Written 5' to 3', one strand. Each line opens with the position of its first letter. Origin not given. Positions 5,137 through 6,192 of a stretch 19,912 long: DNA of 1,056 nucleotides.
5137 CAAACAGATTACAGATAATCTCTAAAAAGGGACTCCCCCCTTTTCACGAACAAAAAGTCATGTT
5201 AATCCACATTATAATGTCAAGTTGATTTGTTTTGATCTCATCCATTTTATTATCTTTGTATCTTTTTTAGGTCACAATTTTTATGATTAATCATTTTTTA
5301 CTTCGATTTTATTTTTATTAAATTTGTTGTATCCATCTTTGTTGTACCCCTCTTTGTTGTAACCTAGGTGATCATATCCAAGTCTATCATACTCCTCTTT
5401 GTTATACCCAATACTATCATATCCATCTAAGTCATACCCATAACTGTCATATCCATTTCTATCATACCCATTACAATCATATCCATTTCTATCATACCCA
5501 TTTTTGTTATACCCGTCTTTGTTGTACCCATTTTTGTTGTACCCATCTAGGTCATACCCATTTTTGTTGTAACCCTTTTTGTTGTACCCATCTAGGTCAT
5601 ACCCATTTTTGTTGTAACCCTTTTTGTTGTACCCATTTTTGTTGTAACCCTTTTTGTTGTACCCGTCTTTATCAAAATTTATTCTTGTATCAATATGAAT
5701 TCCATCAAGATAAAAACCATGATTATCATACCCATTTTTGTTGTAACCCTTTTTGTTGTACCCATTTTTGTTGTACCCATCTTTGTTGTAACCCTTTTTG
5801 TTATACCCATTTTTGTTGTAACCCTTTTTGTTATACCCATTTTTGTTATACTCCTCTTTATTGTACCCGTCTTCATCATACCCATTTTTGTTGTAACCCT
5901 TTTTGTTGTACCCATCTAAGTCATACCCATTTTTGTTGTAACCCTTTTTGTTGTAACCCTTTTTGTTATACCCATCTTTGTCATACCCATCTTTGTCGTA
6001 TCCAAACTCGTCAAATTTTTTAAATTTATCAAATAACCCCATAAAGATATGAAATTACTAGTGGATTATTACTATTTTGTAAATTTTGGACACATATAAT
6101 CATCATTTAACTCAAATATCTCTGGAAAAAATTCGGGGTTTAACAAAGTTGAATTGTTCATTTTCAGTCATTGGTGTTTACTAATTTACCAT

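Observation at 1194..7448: Integrase island with three att-like sites: possible tandem of a mini-element lacking an integrase and a full element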

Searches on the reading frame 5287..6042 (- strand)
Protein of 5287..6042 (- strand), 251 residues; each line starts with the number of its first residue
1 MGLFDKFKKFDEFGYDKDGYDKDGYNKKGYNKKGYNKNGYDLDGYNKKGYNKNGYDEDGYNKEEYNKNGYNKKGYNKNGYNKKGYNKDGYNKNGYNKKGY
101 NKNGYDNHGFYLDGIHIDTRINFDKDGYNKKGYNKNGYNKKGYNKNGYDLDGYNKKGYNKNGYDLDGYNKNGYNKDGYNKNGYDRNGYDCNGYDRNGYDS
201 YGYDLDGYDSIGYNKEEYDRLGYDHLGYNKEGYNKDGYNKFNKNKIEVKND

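Call 7: search_protein_families(library=pfam, proteins=[window:5287-6042:-], max_evalue=0.1)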
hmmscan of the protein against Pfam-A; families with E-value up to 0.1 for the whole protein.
window:5287-6042:- (251 aa): 1 family
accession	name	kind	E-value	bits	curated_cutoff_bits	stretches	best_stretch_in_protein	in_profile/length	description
PF05287.17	PMG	-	0.0057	17.2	29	0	171-222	110-161/180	PMG protein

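Call 8: search_protein_families(library=phrogs, proteins=[window:5287-6042:-], max_evalue=0.1)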
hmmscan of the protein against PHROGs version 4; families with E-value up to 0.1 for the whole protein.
window:5287-6042:- (251 aa): 0 families

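Call 81: search_protein_families(library=padloc, proteins=[window:5287-6042:-], max_evalue=0.01)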
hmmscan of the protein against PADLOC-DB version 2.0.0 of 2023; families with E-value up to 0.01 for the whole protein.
window:5287-6042:- (251 aa): 0 families
